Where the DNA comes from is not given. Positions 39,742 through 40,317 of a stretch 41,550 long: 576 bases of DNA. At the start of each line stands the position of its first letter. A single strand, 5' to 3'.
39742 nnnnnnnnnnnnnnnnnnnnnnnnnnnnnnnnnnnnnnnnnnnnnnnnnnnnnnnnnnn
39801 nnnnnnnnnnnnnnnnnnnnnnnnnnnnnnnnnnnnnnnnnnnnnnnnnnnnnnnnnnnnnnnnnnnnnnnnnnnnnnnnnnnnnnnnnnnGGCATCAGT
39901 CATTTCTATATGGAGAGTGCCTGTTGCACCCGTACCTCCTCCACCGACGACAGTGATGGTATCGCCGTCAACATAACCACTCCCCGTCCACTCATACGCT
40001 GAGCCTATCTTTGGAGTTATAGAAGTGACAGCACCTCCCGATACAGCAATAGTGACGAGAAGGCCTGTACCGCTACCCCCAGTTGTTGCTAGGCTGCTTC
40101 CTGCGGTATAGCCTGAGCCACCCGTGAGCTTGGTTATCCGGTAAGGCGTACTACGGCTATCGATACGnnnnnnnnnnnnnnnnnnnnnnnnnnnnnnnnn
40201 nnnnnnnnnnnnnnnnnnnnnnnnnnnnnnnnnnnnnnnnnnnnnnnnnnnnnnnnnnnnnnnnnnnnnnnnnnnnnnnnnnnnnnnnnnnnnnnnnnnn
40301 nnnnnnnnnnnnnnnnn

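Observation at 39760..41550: Full-length GH81 endo-beta-1,3-glucanase encoded inside the tail-fibre cluster and split by the linearisation point (continues at 128-550)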

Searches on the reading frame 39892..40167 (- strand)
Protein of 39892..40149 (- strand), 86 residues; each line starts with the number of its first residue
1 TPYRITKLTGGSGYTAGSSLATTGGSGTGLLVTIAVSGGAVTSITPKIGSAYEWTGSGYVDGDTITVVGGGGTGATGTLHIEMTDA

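Call 71: predict_structure(alignment_id=A4)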
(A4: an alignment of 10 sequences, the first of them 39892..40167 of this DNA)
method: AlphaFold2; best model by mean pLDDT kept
length: 92 residues; sequences in the alignment: 10
mean_pLDDT: 84.1   pTM: 0.73
mean pLDDT of the five models: 84.1, 81.4, 77.6, 74.4, 72.4
residues with pLDDT >= 90: 48; 70-90: 28; 50-70: 11; < 50: 5
segments of 3 or more residues with pLDDT < 50: 1-4
pLDDT, mean of each block of 10 residues (from residue 1): 57 94 90 90 95 76 86 92 83 48
secondary structure, 60 per line:
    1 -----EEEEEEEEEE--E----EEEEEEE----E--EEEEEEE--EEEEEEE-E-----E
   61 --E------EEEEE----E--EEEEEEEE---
elements in order: E6-15 E23-29 E37-43 E46-52 E70-74 E82-89

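Call 74: fold_search(model_id=the predicted structure, library=pdb)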
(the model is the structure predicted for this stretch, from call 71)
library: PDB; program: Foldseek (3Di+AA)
matches with E <= 10: 172; with E <= 0.001: 0
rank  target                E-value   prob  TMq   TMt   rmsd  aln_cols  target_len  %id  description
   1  5uyk_Z                1.3e-01  0.75  0.41  0.13   6.6       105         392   14  70S ribosome bound with cognate ternary complex not base-paired to A site codon (Structure I) (released 2017-06-07)
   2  6wd8_8                2.7e-01  0.44  0.35  0.12   7.5       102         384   11  Cryo-EM of elongating ribosome with EF-Tu*GTP elucidates tRNA proofreading (Cognate Structure III-A) (released 2020-07-08)
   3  7paj_9                5.5e-01  0.20  0.32  0.11   8.5       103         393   12  70S ribosome with EF-Tu-tRNA, P- and E-site tRNAs in Mycoplasma pneumoniae cells (released 2022-05-25)
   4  2c78                  7.2e-01  0.47  0.42  0.14   5.6       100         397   12  EF-Tu complexed with a GTP analog and the antibiotic pulvomycin (released 2006-03-16)
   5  6gfu                  7.6e-01  0.33  0.39  0.14   5.7       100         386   15  Crystal structure of an ancient sequence-reconstructed Elongation Factor Tu (node 262) (released 2019-05-22)
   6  1aip_A                8.4e-01  0.33  0.40  0.14   8.7        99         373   11  EF-TU EF-TS COMPLEX FROM THERMUS THERMOPHILUS (released 1997-10-22)
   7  5wdt_z                8.4e-01  0.21  0.35  0.12   9.1       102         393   15  70S ribosome-EF-Tu H84A complex with GppNHp (released 2018-04-25)
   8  5w76                  8.4e-01  0.15  0.31  0.09  12.7        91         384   15  Crystal Structure of Reconstructed Bacterial Elongation Factor Node 168 (released 2018-04-25)
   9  6wd3_8                8.4e-01  0.14  0.31  0.11   8.9       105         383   14  Cryo-EM of elongating ribosome with EF-Tu*GTP elucidates tRNA proofreading (Cognate Structure II-B1) (released 2020-07-08)
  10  1aip_E                9.9e-01  0.28  0.38  0.13   9.2        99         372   11  EF-TU EF-TS COMPLEX FROM THERMUS THERMOPHILUS (released 1997-10-22)
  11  4q7j_F                1.0e+00  0.13  0.31  0.10  12.8        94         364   15  Complex structure of viral RNA polymerase (released 2014-08-27)
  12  5we6_z                1.2e+00  0.54  0.51  0.16   5.4       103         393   14  70S ribosome-EF-Tu H84A complex with GTP and cognate tRNA (released 2018-04-25)
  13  4v68_AZ               1.2e+00  0.35  0.43  0.14   5.6       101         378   17  T. thermophilus 70S ribosome in complex with mRNA, tRNAs and EF-Tu.GDP.kirromycin ternary complex, fitted to a 6.4 A  (released 2014-07-09)
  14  1ha3_A                1.2e+00  0.35  0.43  0.14   5.6       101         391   17  ELONGATION FACTOR TU IN COMPLEX WITH aurodox (released 2001-05-15)
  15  5we4_z                1.2e+00  0.35  0.42  0.13   5.9        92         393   16  70S ribosome-EF-Tu wt complex with GppNHp (released 2018-04-25)
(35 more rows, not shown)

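Call 82: search_dna_similar(query=window:39892-40149:-, collection=phages, mode=protein, max_evalue=0.001, max_rows=30)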
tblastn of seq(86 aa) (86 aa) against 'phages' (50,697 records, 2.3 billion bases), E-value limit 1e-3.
No match.

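Call 91: search_protein_representatives(alignment_id=A4)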
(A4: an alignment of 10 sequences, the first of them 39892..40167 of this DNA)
Query: 10 sequences, 99 profile positions. Proteins with E-value up to 0.001 (for the whole library): 3700; up to 1e-10: 689; up to 1e-30: 60. The best 150 are listed.
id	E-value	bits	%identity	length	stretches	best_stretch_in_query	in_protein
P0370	1.1e-88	307.8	-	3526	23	3-97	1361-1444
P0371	9.3e-78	272.8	-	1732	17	16-92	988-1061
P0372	7.3e-64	228.2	-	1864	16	10-90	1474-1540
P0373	5.8e-59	212.5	-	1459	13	21-90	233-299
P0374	2.0e-58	210.7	-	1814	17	8-98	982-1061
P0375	7.2e-55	199.3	-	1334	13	27-94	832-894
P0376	3.7e-51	187.4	-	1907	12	18-97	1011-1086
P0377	4.9e-51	187.0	-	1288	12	16-92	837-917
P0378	1.1e-49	182.7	-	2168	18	11-89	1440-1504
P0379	1.3e-47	176.1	-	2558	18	5-94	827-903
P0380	6.0e-47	173.9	-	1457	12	15-95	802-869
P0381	4.9e-45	167.8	-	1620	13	6-91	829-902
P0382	2.1e-44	165.8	-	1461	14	24-91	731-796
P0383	1.1e-43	163.5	-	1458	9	39-93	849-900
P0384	1.2e-43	163.3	-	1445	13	11-92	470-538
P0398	3.6e-35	136.1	-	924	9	4-94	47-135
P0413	1.3e-32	127.9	-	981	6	13-94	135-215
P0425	3.0e-31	123.5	-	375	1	2-99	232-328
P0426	8.1e-31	122.2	-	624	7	34-96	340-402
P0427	1.4e-30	121.4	-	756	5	27-91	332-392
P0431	2.6e-30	120.6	-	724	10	26-87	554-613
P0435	2.3e-29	117.5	-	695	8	11-88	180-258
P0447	6.3e-28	112.9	-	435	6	25-90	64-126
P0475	7.6e-24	99.8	-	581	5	5-91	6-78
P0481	2.7e-23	98.1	-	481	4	12-95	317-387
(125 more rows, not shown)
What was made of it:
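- A profile of it finds 3,700 representatives, mostly large proteins with up to 34 tandem copies (call 91).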

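Call 92: search_protein_families(library=pfam, proteins=[P0398, P0413, P0425, P0426, P0427, P0431, P0435, P0447, P0475, P0481], max_evalue=0.001)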
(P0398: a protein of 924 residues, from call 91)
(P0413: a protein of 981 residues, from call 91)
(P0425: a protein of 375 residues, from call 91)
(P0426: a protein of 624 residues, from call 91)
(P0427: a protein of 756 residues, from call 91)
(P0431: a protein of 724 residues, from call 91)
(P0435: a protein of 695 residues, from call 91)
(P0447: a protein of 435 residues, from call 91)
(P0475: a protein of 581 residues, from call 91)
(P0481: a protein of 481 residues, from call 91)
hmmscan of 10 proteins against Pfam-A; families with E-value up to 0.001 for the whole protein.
P0398 (924 aa): 0 families

P0413 (981 aa): 0 families

P0425 (375 aa): 1 family
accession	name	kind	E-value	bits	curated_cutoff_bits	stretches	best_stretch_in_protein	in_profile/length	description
PF17652.7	Glyco_hydro81C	-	2e-90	304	25.6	1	2-241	70-311/349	Glycosyl hydrolase family 81 C-terminal domain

P0426 (624 aa): 0 families

P0427 (756 aa): 0 families

P0431 (724 aa): 0 families

P0435 (695 aa): 0 families

P0447 (435 aa): 0 families

P0475 (581 aa): 0 families

P0481 (481 aa): 0 families

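Call 93: search_protein_families(library=phrogs, proteins=[P0398, P0413, P0425, P0426, P0427, P0431, P0435, P0447, P0475, P0481], max_evalue=0.00001)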
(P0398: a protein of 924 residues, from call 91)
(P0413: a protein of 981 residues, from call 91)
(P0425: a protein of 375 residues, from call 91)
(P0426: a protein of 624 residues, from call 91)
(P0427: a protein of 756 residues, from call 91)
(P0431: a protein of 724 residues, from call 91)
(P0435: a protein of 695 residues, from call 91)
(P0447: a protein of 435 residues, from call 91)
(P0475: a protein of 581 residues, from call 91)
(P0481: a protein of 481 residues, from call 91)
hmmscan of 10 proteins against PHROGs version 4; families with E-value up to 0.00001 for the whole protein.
P0398 (924 aa): 15 families
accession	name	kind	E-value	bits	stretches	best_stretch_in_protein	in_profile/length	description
phrog_701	-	head and packaging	2e-67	227.3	3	675-826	1122-1273/6136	virion structural protein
phrog_19630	-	head and packaging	5.4e-58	197.7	4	673-793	1116-1237/1266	virion structural protein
phrog_460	-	connector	7.4e-56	190.5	5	51-121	221-291/385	head closure Hc2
phrog_708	-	tail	6.8e-49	167.4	2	677-817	778-917/1383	baseplate wedge subunit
phrog_22827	-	unknown function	1.6e-32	113.9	3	736-817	162-244/613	-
phrog_5342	-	tail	8.4e-29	100.2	2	667-752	52-136/3319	tail fiber protein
phrog_32294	-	tail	5.9e-22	77.3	2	673-835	1084-1251/2435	baseplate wedge subunit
phrog_1922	-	tail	8.9e-21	75.1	2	67-168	791-900/932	baseplate hub subunit and tail lysozyme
phrog_2885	-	tail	2e-20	71.9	1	680-811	1005-1146/4179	baseplate wedge subunit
phrog_4406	-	head and packaging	8.6e-20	70.1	1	673-829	540-693/3231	virion structural protein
phrog_17885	-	tail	7.3e-18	64.9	0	757-830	789-866/1002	tail fiber protein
phrog_30655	-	head and packaging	1.1e-11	43.9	0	650-738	1324-1415/1678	virion structural protein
phrog_6005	-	head and packaging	1.3e-11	43.8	1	683-836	145-308/1512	virion structural protein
phrog_438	-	tail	1.3e-09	38.8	0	502-582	197-275/478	baseplate wedge subunit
phrog_26741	-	unknown function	7.6e-06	25.9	0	676-811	216-354/497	-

P0413 (981 aa): 17 families
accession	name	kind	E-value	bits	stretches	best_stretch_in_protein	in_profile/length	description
phrog_511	-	head and packaging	5.9e-122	409.7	1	1-979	319-861/862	internal virion protein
phrog_701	-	head and packaging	1.6e-59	201.1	3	145-229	1169-1254/6136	virion structural protein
phrog_19630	-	head and packaging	2.2e-48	165.8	3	143-230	1163-1251/1266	virion structural protein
phrog_708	-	tail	9.4e-46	157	5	245-318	815-889/1383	baseplate wedge subunit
phrog_460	-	connector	4.5e-42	145.1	4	229-309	221-294/385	head closure Hc2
phrog_17680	-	unknown function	5.2e-42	145.5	2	1-133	1-128/356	-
phrog_22827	-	unknown function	5.8e-34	118.7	3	145-202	187-244/613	-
phrog_5342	-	tail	9.9e-30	103.2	3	145-213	2093-2170/3319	tail fiber protein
phrog_2885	-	tail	1.1e-25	89.3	3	145-251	1051-1166/4179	baseplate wedge subunit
phrog_4406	-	head and packaging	1.7e-20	72.4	2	241-366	540-639/3231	virion structural protein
phrog_17885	-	tail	9.3e-20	71.2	1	242-317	784-863/1002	tail fiber protein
phrog_1922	-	tail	5.2e-17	62.6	0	145-220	837-910/932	baseplate hub subunit and tail lysozyme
phrog_32294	-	tail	1.7e-15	55.8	1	334-521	1078-1284/2435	baseplate wedge subunit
phrog_30655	-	head and packaging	2.1e-10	39.7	0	140-215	119-197/1678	virion structural protein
phrog_438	-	tail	4e-09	37.2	0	144-213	200-273/478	baseplate wedge subunit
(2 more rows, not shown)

P0425 (375 aa): 0 families

P0426 (624 aa): 15 families
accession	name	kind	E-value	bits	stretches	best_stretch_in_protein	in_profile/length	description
phrog_701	-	head and packaging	2.1e-63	213.9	4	403-513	1164-1273/6136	virion structural protein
phrog_19630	-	head and packaging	2.2e-51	175.7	4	149-278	1113-1239/1266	virion structural protein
phrog_708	-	tail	1.8e-48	166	3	233-386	773-916/1383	baseplate wedge subunit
phrog_460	-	connector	3.5e-45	155.4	5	396-465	222-292/385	head closure Hc2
phrog_22827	-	unknown function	2.2e-43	149.8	4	383-464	161-243/613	-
phrog_5342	-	tail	9.1e-39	133.2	3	365-440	60-137/3319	tail fiber protein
phrog_2885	-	tail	4.3e-26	90.6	2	383-498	1021-1146/4179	baseplate wedge subunit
phrog_32294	-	tail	1.4e-25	89.3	2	119-338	1093-1301/2435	baseplate wedge subunit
phrog_4406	-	head and packaging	7.3e-23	80.3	2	308-426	1565-1683/3231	virion structural protein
phrog_1922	-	tail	1.8e-22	80.6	2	366-439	834-905/932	baseplate hub subunit and tail lysozyme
phrog_17885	-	tail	1.3e-21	77.3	1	323-401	788-867/1002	tail fiber protein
phrog_30655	-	head and packaging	1.9e-20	73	1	189-274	111-197/1678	virion structural protein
phrog_438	-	tail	1.8e-16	61.4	0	444-514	198-269/478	baseplate wedge subunit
phrog_6005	-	head and packaging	8.7e-15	54.3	1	285-418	107-233/1512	virion structural protein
phrog_18802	-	head and packaging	2.4e-06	25.4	0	320-380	2873-2927/3007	virion structural protein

P0427 (756 aa): 19 families
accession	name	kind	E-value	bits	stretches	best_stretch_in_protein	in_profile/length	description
phrog_701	-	head and packaging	9.1e-66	221.8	3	322-460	1165-1301/6136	virion structural protein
phrog_460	-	connector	4.7e-62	210.9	5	67-158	211-298/385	head closure Hc2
phrog_19630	-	head and packaging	9.1e-55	187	5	384-487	1147-1250/1266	virion structural protein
phrog_708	-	tail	1.7e-53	182.7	5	377-458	832-915/1383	baseplate wedge subunit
phrog_5342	-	tail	8.2e-38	130.1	5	55-164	2056-2174/3319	tail fiber protein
phrog_22827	-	unknown function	1.3e-37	130.7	4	383-464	166-248/613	-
phrog_2885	-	tail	1.9e-34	118.4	5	377-459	1070-1152/4179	baseplate wedge subunit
phrog_4406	-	head and packaging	1.4e-28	99.2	4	356-463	540-642/3231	virion structural protein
phrog_1922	-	tail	4.1e-26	92.7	2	316-431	776-902/932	baseplate hub subunit and tail lysozyme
phrog_32294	-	tail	5.1e-25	87.4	3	154-376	1075-1301/2435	baseplate wedge subunit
phrog_438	-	tail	1.5e-20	74.9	0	390-466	188-264/478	baseplate wedge subunit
phrog_17885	-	tail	9.7e-18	64.5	0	275-357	779-866/1002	tail fiber protein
phrog_18802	-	head and packaging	1.4e-15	56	0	117-182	2863-2926/3007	virion structural protein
phrog_30655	-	head and packaging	3.4e-15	55.5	1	283-365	119-205/1678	virion structural protein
phrog_6005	-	head and packaging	3e-12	45.9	2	270-466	127-339/1512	virion structural protein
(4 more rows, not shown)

P0431 (724 aa): 15 families
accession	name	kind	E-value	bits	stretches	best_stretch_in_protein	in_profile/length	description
phrog_701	-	head and packaging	3.3e-50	170.1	3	206-375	1149-1315/6136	virion structural protein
phrog_19630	-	head and packaging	1.2e-45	156.8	5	207-319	1146-1258/1266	virion structural protein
phrog_460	-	connector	1.1e-43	150.4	4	540-614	225-299/385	head closure Hc2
phrog_708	-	tail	2e-35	122.8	4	476-608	799-918/1383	baseplate wedge subunit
phrog_5342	-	tail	1e-29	103.2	4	270-373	30-136/3319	tail fiber protein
phrog_32294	-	tail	1.9e-29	102.1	3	226-429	1093-1305/2435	baseplate wedge subunit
phrog_22827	-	unknown function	1.6e-27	97.4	3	521-619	161-256/613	-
phrog_4406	-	head and packaging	2.7e-21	75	2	261-394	1582-1717/3231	virion structural protein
phrog_1922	-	tail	5.5e-18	65.8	0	511-575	841-900/932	baseplate hub subunit and tail lysozyme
phrog_2885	-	tail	1.9e-16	58.7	1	451-600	1001-1145/4179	baseplate wedge subunit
phrog_9703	-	head and packaging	4.1e-12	46.7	1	368-454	98-185/502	head decoration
phrog_17885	-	tail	6.1e-11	42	0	586-712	789-873/1002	tail fiber protein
phrog_6005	-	head and packaging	2.2e-10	39.8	1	225-466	105-368/1512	virion structural protein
phrog_438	-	tail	9.3e-10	39.3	0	544-610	196-261/478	baseplate wedge subunit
phrog_30655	-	head and packaging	6.5e-09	34.7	1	174-257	111-197/1678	virion structural protein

P0435 (695 aa): 14 families
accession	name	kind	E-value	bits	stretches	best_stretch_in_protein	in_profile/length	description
phrog_701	-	head and packaging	1.2e-62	211.4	4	147-290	1125-1262/6136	virion structural protein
phrog_708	-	tail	3e-54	185.2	4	258-374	804-911/1383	baseplate wedge subunit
phrog_19630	-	head and packaging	5.7e-52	177.7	4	145-268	1119-1237/1266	virion structural protein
phrog_460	-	connector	2.4e-49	169.1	4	555-627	221-293/385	head closure Hc2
phrog_22827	-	unknown function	1e-36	127.8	3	258-374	130-238/613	-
phrog_5342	-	tail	5.1e-32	110.8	3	232-306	2092-2175/3319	tail fiber protein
phrog_2885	-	tail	1.2e-25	89.1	2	245-354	1070-1165/4179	baseplate wedge subunit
phrog_32294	-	tail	2.1e-23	82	3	199-372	1098-1261/2435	baseplate wedge subunit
phrog_4406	-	head and packaging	1.5e-21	75.9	1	357-499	544-676/3231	virion structural protein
phrog_17885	-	tail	1.9e-16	60.2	2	524-613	788-886/1002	tail fiber protein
phrog_1922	-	tail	7.1e-15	55.5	0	512-594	821-900/932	baseplate hub subunit and tail lysozyme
phrog_30655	-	head and packaging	3.2e-14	52.3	1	231-306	122-198/1678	virion structural protein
phrog_438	-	tail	4.7e-08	33.6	0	316-373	195-252/478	baseplate wedge subunit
phrog_6005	-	head and packaging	1.1e-07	30.7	0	152-373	145-370/1512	virion structural protein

P0447 (435 aa): 17 families
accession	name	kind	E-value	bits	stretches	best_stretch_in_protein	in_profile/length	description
phrog_701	-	head and packaging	2.4e-62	210.4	2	112-243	1144-1274/6136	virion structural protein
phrog_19630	-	head and packaging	2e-52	179.2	3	150-247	1140-1238/1266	virion structural protein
phrog_708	-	tail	7.7e-41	140.8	3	2-114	799-914/1383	baseplate wedge subunit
phrog_5342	-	tail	9.8e-33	113.2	3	94-171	59-139/3319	tail fiber protein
phrog_460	-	connector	6.8e-31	108.3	3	87-156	222-293/385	head closure Hc2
phrog_22827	-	unknown function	1.1e-27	97.9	2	2-114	125-241/613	-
phrog_1922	-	tail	4.4e-24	86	3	167-241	829-902/932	baseplate hub subunit and tail lysozyme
phrog_18802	-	head and packaging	1.3e-21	76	1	82-155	2863-2933/3007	virion structural protein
phrog_32294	-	tail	1.5e-21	75.9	1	23-200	1093-1276/2435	baseplate wedge subunit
phrog_2885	-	tail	2.2e-21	75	3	3-110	1024-1145/4179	baseplate wedge subunit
phrog_4406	-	head and packaging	9.7e-19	66.6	2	132-245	544-655/3231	virion structural protein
phrog_438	-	tail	8.2e-17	62.5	1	164-250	190-281/478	baseplate wedge subunit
phrog_17885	-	tail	6.3e-15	55.2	0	94-170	787-870/1002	tail fiber protein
phrog_6005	-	head and packaging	2.7e-14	52.7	1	1-224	123-370/1512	virion structural protein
phrog_30655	-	head and packaging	1.3e-09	37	0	70-138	1364-1437/1678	virion structural protein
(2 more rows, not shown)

P0475 (581 aa): 16 families
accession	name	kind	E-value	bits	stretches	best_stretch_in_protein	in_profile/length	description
phrog_701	-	head and packaging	2.4e-55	187.2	3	8-108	1165-1264/6136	virion structural protein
phrog_19630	-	head and packaging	3.5e-45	155.2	3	8-108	1161-1260/1266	virion structural protein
phrog_708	-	tail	3.9e-38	131.8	3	7-105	815-914/1383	baseplate wedge subunit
phrog_460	-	connector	1.7e-37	130.1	4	42-108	226-292/385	head closure Hc2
phrog_32294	-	tail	9.7e-31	106.4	3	74-236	1076-1244/2435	baseplate wedge subunit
phrog_22827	-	unknown function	9.3e-29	101.5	3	8-147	106-244/613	-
phrog_5342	-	tail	4.2e-25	87.9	2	6-82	58-137/3319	tail fiber protein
phrog_1922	-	tail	1e-23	84.8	2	9-76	834-900/932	baseplate hub subunit and tail lysozyme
phrog_2885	-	tail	2.5e-20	71.5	3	9-104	1048-1148/4179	baseplate wedge subunit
phrog_4406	-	head and packaging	8.6e-20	70.1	1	85-195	544-648/3231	virion structural protein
phrog_17885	-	tail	1.8e-14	53.7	0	165-236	789-864/1002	tail fiber protein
phrog_30655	-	head and packaging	1e-11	44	0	5-84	117-200/1678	virion structural protein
phrog_438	-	tail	1.2e-11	45.4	0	81-155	192-266/478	baseplate wedge subunit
phrog_32965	-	head and packaging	2.6e-09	35.8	0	188-277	106-199/2054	virion structural protein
phrog_6005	-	head and packaging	1.1e-06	27.5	1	11-267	105-379/1512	virion structural protein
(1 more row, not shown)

P0481 (481 aa): 15 families
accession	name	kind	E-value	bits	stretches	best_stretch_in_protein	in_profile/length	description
phrog_701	-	head and packaging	6e-46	156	3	150-233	1155-1238/6136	virion structural protein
phrog_19630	-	head and packaging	2.7e-40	139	3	303-400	1152-1246/1266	virion structural protein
phrog_708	-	tail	1.6e-31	109.9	3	284-373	833-917/1383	baseplate wedge subunit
phrog_460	-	connector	6.7e-31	108.3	3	296-375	213-294/385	head closure Hc2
phrog_22827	-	unknown function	2.3e-26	93.6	3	222-289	177-244/613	-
phrog_5342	-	tail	3.6e-24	84.8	3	312-386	60-136/3319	tail fiber protein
phrog_4406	-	head and packaging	6.7e-23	80.4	3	154-231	574-649/3231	virion structural protein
phrog_2885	-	tail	2.9e-18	64.7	2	233-370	1008-1149/4179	baseplate wedge subunit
phrog_438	-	tail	5.1e-16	59.9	1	305-392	190-277/478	baseplate wedge subunit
phrog_1922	-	tail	8.4e-16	58.6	1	303-382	824-901/932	baseplate hub subunit and tail lysozyme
phrog_32294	-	tail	4.3e-15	54.5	1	186-388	1076-1285/2435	baseplate wedge subunit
phrog_18802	-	head and packaging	1.9e-12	45.6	0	338-384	2863-2909/3007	virion structural protein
phrog_17885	-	tail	1.4e-11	44.1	0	312-387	788-867/1002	tail fiber protein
phrog_6005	-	head and packaging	3.6e-11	42.3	1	156-433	174-430/1512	virion structural protein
phrog_30655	-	head and packaging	3.5e-09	35.6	0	310-391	118-202/1678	virion structural protein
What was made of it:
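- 9 of 9 non-GH81 examples hit PHROGs for virion structural, baseplate wedge, tail fibre or hub proteins at E 1e-40 to 1e-67 (call 93). A virion-type repeat is inserted in the enzyme (call 93).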
